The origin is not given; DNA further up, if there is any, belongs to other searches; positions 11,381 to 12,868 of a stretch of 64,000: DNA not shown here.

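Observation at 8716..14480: AT-rich four-gene operon: aminotransferase, CYTH/VTC-like protein, truncated ALDH and a dedicated arginyl-tRNA synthetase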

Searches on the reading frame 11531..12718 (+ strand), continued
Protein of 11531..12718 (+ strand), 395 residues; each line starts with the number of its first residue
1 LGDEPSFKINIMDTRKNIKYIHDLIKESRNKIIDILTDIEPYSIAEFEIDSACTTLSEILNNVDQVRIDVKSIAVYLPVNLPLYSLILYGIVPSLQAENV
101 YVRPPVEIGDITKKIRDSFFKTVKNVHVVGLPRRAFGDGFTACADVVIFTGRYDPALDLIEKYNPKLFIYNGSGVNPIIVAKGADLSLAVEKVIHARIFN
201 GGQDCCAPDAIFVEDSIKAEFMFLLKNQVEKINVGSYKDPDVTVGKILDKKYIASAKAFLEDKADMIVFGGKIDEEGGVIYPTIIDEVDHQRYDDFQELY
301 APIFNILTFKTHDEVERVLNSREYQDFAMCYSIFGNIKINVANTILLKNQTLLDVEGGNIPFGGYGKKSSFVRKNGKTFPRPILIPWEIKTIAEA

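Call 97: find_homologous_proteins(query=window:11564-12718:+, max_evalue=1e-10)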
Query window:11564-12718:+ (384 aa): 117 proteins with E <= 1e-10 among 2909 candidates.
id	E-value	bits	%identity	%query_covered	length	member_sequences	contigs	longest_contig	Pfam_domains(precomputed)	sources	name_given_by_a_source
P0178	8.3e-254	859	100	100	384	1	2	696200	PF00171.28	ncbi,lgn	-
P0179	3.0e-212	723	83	100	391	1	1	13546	PF00171.28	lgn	-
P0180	9.1e-80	287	40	94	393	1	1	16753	PF00171.28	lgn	-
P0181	3.2e-79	285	39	96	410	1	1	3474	PF00171.28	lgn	-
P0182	1.1e-78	283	41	97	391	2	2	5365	PF00171.28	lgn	-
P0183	6.8e-78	281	39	98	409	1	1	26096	PF00171.28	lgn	-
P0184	1.0e-77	280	40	95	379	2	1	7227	PF00171.28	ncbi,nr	ncbi:aldehyde dehydrogenase family protein [Candidatus Gracilibacteria bacterium]|nr:aldehyde dehydr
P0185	6.8e-77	277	37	98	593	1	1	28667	PF00171.28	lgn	-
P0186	9.8e-77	277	39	98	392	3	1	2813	PF00171.28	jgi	jgi:acyl-CoA reductase-like NAD-dependent aldehyde dehydrogenase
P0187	1.1e-76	277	40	95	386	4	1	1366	PF00171.28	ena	-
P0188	3.0e-76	275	41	96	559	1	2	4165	PF00171.28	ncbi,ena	-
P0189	3.2e-76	275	39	95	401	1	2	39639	PF00171.28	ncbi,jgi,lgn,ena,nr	ncbi:MAG: aldehyde dehydrogenase family protein [Patescibacteria group bacterium]|nr:aldehyde dehydr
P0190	5.9e-76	274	38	96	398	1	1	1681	PF00171.28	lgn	-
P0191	8.0e-76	274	37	97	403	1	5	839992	PF00171.28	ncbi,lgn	-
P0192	6.2e-75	271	39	96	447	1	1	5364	PF00171.28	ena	-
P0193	8.3e-75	270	40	95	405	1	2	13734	PF00171.28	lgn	-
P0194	1.5e-74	270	39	96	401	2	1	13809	PF00171.28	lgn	-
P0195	3.3e-74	268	38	96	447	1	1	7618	PF00171.28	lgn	-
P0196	2.0e-73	266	40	83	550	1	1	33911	PF00171.28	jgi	jgi:hypothetical protein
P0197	4.2e-73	265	38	99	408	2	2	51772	PF00171.28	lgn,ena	-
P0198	1.4e-72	263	37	98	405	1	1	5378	PF00171.28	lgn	-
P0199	5.3e-72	261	38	98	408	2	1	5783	PF00171.28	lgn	-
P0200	2.4e-71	259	37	99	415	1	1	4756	PF00171.28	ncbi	-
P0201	5.0e-71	258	38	95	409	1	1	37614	PF00171.28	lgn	-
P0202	6.2e-71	258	39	84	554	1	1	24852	PF18765.8,PF00171.28,PF01909.30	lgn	-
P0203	6.4e-71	258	37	95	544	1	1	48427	PF00171.28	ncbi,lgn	-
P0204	9.5e-71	257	40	96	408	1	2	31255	PF00171.28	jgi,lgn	-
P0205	2.2e-70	256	37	96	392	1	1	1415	PF00171.28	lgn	-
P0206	9.6e-70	254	37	98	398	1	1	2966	PF00171.28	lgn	-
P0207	1.5e-69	253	39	96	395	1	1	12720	PF00171.28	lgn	-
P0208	2.5e-69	252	36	98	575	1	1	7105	PF00171.28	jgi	-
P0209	7.6e-69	251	37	97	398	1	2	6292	PF00171.28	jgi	-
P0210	8.2e-69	251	37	96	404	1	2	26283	PF00171.28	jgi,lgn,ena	-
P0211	9.8e-69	250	38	97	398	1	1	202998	PF00171.28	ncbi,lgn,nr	ncbi:MAG: aldehyde dehydrogenase family protein [Candidatus Saccharibacteria bacterium]|nr:aldehyde 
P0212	1.8e-68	250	35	97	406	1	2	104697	PF00171.28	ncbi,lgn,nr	ncbi:MAG TPA: aldehyde dehydrogenase family protein [Patescibacteria group bacterium]|nr:aldehyde de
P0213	3.5e-68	249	37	98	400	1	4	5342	PF00171.28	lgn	-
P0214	4.9e-68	248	37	94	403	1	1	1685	PF00171.28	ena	-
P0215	1.0e-67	247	37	94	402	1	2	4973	PF00171.28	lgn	-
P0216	2.6e-66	242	37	95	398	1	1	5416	PF00171.28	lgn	-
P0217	3.3e-66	242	35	97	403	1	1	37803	PF00171.28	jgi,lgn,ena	-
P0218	1.5e-64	237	40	84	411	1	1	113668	PF00171.28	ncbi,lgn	-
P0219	2.1e-64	236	37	95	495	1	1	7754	PF00171.28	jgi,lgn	jgi:acyl-CoA reductase-like NAD-dependent aldehyde dehydrogenase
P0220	2.6e-64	236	36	97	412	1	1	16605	PF00171.28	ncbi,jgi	ncbi:MAG: hypothetical protein QOI61_368 [Actinomycetota bacterium]|jgi:acyl-CoA reductase-like NAD-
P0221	2.9e-64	236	36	97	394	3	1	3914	PF00171.28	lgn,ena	-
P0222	4.2e-64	235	37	92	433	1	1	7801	PF00171.28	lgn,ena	-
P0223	7.0e-64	234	33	98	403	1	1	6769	PF00171.28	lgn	-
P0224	1.5e-63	233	33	98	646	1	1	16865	PF00171.28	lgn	-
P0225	3.1e-63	232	38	95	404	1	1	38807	PF00171.28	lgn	-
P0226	5.3e-63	232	37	95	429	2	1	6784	PF00171.28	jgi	jgi:acyl-CoA reductase-like NAD-dependent aldehyde dehydrogenase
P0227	6.9e-63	231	40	94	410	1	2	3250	PF00171.28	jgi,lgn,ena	-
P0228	1.1e-62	231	37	95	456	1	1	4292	PF00171.28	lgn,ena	-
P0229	1.3e-62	230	36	96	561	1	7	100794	PF13673.14,PF00171.28,PF13508.14,PF00583.32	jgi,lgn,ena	jgi:GNAT superfamily N-acetyltransferase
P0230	2.5e-62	229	37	92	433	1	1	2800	PF00171.28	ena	-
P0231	1.1e-61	227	37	91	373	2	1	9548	PF00171.28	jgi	-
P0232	1.4e-61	227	38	91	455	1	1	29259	PF00171.28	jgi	jgi:acyl-CoA reductase-like NAD-dependent aldehyde dehydrogenase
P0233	2.1e-61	226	35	96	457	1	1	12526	PF00171.28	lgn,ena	-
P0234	6.9e-61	225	37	95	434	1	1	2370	PF00171.28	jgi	jgi:aldehyde dehydrogenase (NAD+)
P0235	5.3e-60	222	36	94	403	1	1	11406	PF00171.28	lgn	-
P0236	1.4e-59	220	36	91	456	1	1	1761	PF00171.28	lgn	-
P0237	1.5e-59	220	36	92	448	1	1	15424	PF00171.28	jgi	jgi:acyl-CoA reductase-like NAD-dependent aldehyde dehydrogenase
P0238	2.2e-59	220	34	94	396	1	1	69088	PF00171.28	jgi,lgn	-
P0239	2.2e-59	220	36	92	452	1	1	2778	PF00171.28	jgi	jgi:acyl-CoA reductase-like NAD-dependent aldehyde dehydrogenase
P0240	2.5e-59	219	37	91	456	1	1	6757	PF00171.28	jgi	jgi:acyl-CoA reductase-like NAD-dependent aldehyde dehydrogenase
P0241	3.0e-59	219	35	95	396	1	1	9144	PF00171.28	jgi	-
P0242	3.0e-59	219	36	91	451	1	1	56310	PF00171.28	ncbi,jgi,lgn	ncbi:MAG: hypothetical protein QOK28_99 [Actinomycetota bacterium]|jgi:acyl-CoA reductase-like NAD-d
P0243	6.2e-59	218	34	95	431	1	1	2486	PF00171.28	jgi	jgi:acyl-CoA reductase-like NAD-dependent aldehyde dehydrogenase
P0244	6.9e-59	218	36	95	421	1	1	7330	PF00171.28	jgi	jgi:acyl-CoA reductase-like NAD-dependent aldehyde dehydrogenase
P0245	6.7e-58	215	35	95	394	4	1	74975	PF00171.28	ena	-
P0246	8.4e-58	214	35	95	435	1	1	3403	PF00171.28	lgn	-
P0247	1.4e-57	214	35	95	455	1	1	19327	PF00171.28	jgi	jgi:aldehyde dehydrogenase (NAD+)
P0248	1.6e-57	214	35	95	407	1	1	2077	PF00171.28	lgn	-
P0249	2.5e-57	213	35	99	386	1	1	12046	PF00171.28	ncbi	-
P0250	3.1e-57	213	37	93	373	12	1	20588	PF00171.28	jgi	-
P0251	4.4e-57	212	36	93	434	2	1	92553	PF00171.28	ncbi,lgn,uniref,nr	ncbi:aldehyde dehydrogenase family protein [Streptomyces sp. A0592]|uniref:aldehyde dehydrogenase fa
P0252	2.3e-56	210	36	91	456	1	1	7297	PF00171.28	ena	-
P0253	3.9e-56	209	33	95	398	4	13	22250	PF00171.28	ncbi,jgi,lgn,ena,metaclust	jgi:acyl-CoA reductase-like NAD-dependent aldehyde dehydrogenase|metaclust:\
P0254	8.9e-56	208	36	92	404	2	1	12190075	PF00171.28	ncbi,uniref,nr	ncbi:aldehyde dehydrogenase family protein [Streptomyces phaeochromogenes]|uniref:Aldehyde dehydroge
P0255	1.5e-55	207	34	96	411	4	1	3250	PF00171.28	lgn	-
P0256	4.8e-55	205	33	96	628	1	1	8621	PF00171.28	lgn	-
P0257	6.4e-55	205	37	82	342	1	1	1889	PF00171.28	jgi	jgi:acyl-CoA reductase-like NAD-dependent aldehyde dehydrogenase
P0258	8.2e-55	205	32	100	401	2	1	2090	PF00171.28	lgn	-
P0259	1.5e-54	204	34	97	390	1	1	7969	PF00171.28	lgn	-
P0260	4.3e-54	202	32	98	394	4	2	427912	PF00171.28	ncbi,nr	ncbi:aldehyde dehydrogenase (NAD+) [Bacillus sp. TE9106W]|nr:aldehyde dehydrogenase family protein [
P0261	2.7e-52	196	34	94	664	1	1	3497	PF18765.8,PF00171.28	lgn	-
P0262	7.9e-52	195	35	94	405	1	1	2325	PF00171.28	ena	-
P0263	8.6e-52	195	33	97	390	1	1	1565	PF00171.28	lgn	-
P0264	1.0e-51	194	35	99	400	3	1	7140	PF00171.28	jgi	jgi:aldehyde dehydrogenase (NAD+)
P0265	1.4e-51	194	32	99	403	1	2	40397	PF00171.28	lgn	-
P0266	2.8e-51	193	34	95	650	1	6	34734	PF18765.8,PF00171.28,PF01909.30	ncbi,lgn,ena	ncbi:MAG: aldehyde dehydrogenase family protein [Patescibacteria group bacterium]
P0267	1.4e-50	191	34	96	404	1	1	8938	PF00171.28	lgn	-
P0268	6.3e-49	185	32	97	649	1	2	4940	PF18765.8,PF00171.28,PF01909.30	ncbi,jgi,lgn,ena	-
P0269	8.1e-49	185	34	79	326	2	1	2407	PF00171.28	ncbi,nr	ncbi:MAG TPA: aldehyde dehydrogenase family protein, partial [Acidimicrobiales bacterium]|nr:aldehyd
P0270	1.4e-48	184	33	92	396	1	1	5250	PF05893.20,PF00171.28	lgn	-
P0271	6.9e-48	182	32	96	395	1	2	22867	PF00171.28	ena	-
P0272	1.3e-47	181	29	99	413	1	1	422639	PF00171.28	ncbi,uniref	ncbi:aldehyde dehydrogenase family protein [Streptomyces sp. XH2]|uniref:aldehyde dehydrogenase fami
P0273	2.6e-47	180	32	96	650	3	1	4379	PF18765.8,PF00171.28,PF01909.30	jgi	jgi:predicted nucleotidyltransferase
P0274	1.8e-46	177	37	82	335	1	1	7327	PF00171.28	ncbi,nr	ncbi:hypothetical protein AGMMS50268_38000 [Spirochaetia bacterium]|nr:hypothetical protein AGMMS502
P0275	5.4e-46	176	32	94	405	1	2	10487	PF00171.28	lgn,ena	-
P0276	6.6e-45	172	32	96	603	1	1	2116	PF18765.8,PF00171.28,PF01909.30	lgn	-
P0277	1.1e-44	171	31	96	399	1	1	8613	PF00171.28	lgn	-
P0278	4.2e-44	169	36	72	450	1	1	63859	PF00171.28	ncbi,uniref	ncbi:aldehyde dehydrogenase family protein [Streptomyces sp. NPDC046465]|uniref:aldehyde dehydrogena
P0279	5.7e-44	169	31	92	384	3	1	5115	PF00171.28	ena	-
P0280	1.2e-43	168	32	97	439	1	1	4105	PF00171.28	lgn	-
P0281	7.8e-43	165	35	94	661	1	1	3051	PF00171.28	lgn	-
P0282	6.8e-42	162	31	94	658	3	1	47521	PF00171.28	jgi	jgi:lysyl-tRNA synthetase class 1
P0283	8.9e-42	162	31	96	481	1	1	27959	PF00171.28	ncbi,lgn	-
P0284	1.1e-41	161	32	84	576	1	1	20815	PF18765.8,PF00171.28,PF01909.30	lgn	-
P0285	4.2e-41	159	33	81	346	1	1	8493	PF00171.28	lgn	-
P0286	4.6e-36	143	30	97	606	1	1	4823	PF00171.28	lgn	-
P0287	2.2e-32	131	29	96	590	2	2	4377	PF00171.28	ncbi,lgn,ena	-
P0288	1.1e-30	125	27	95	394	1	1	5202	PF00171.28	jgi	jgi:acyl-CoA reductase-like NAD-dependent aldehyde dehydrogenase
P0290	5.1e-21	93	35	53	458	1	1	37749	PF05893.20,PF00171.28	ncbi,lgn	ncbi:MAG: aldehyde dehydrogenase [Putridiphycobacter sp.]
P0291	2.1e-15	75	26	77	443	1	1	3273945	PF00171.28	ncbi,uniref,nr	ncbi:aldehyde dehydrogenase [Flavobacterium phycosphaerae]|uniref:aldehyde dehydrogenase n=1 Tax=Fla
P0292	2.5e-12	65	31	53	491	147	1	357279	PF00171.28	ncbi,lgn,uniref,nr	ncbi:MAG: aldehyde dehydrogenase [Mesorhizobium sp.]|uniref:aldehyde dehydrogenase n=1 Tax=Mesorhizo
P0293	2.7e-12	65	26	92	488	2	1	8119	PF00171.28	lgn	-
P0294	5.4e-12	64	30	53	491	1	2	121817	PF00171.28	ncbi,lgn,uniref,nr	ncbi:aldehyde dehydrogenase [Mesorhizobium sp.]|uniref:aldehyde dehydrogenase n=1 Tax=Mesorhizobium 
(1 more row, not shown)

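Call 98: search_protein_families(library=pfam, proteins=[P0282, P0185, P0208, P0224, P0256, P0281, P0286, P0287, P0229, P0283], max_evalue=0.01)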
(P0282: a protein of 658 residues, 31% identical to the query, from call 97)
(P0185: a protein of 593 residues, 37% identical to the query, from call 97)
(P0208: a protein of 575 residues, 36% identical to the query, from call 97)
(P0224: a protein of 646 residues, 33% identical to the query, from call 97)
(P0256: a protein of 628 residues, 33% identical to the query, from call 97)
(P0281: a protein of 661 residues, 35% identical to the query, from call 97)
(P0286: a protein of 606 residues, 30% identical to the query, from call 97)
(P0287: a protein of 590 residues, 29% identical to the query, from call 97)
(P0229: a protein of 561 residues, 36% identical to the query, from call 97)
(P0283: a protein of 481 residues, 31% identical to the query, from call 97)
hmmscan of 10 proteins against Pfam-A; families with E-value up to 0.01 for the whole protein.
P0282 (658 aa): 1 family
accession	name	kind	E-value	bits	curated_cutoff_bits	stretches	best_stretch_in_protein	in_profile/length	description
PF00171.27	Aldedh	-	6.5e-24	84.7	23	1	164-334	206-384/461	Aldehyde dehydrogenase family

P0185 (593 aa): 2 families
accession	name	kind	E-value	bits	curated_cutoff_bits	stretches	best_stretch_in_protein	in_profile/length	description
PF00171.27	Aldedh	-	9.3e-23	80.9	23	1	342-507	207-384/461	Aldehyde dehydrogenase family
PF15928.10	DUF4746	-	9.5e-05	22.4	27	1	160-257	198-289/297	Domain of unknown function (DUF4746)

P0208 (575 aa): 2 families
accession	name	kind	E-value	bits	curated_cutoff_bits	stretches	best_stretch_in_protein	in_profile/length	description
PF00171.27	Aldedh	-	7.6e-21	74.6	23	1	319-498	207-398/461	Aldehyde dehydrogenase family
PF05893.19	LuxC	-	0.00077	18.9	21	1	183-407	25-263/401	Acyl-CoA reductase (LuxC)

P0224 (646 aa): 2 families
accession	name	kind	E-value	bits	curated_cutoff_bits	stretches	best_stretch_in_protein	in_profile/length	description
PF00171.27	Aldedh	-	6.3e-27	94.7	23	1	170-344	201-385/461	Aldehyde dehydrogenase family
PF05893.19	LuxC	-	0.00029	20.3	21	1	68-263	60-263/401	Acyl-CoA reductase (LuxC)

P0256 (628 aa): 1 family
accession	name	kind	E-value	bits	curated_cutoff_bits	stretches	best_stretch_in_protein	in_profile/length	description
PF00171.27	Aldedh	-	2.7e-27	95.9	23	1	130-371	188-438/461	Aldehyde dehydrogenase family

P0281 (661 aa): 4 families
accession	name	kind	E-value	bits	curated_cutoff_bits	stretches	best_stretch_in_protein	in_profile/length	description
PF00171.27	Aldedh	-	1e-28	100.6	23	1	136-318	204-393/461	Aldehyde dehydrogenase family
PF18765.7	Polbeta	-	2.1e-05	25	26.9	1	437-489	2-53/93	Polymerase beta, Nucleotidyltransferase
PF05893.19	LuxC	-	0.00017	21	21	1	32-209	60-241/401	Acyl-CoA reductase (LuxC)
PF01909.29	NTP_transf_2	-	0.0069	17.2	21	0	440-500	6-71/93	Nucleotidyltransferase domain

P0286 (606 aa): 1 family
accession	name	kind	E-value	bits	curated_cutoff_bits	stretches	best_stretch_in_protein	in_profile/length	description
PF00171.27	Aldedh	-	1.3e-24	87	23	1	174-365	204-401/461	Aldehyde dehydrogenase family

P0287 (590 aa): 1 family
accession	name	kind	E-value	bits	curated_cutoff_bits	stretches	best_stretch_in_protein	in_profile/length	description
PF00171.27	Aldedh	-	9.9e-23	80.8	23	1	158-344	206-398/461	Aldehyde dehydrogenase family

P0229 (561 aa): 4 families
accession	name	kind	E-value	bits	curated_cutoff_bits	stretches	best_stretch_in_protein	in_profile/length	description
PF00171.27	Aldedh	-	1.4e-22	80.4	23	1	333-483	232-389/461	Aldehyde dehydrogenase family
PF00583.31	Acetyltransf_1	-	2.1e-07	31.6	20.7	1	29-124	17-116/116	Acetyltransferase (GNAT) family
PF13508.13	Acetyltransf_7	-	3.3e-07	31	27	1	64-125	22-83/84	Acetyltransferase (GNAT) domain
PF13673.13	Acetyltransf_10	-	4.9e-06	27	23.6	1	26-127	13-110/128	Acetyltransferase (GNAT) domain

P0283 (481 aa): 2 families
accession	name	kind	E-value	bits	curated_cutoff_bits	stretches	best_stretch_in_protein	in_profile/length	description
PF00171.27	Aldedh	-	9.8e-22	77.6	23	1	213-391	199-385/461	Aldehyde dehydrogenase family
PF05893.19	LuxC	-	0.0055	16.1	21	1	207-302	159-254/401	Acyl-CoA reductase (LuxC)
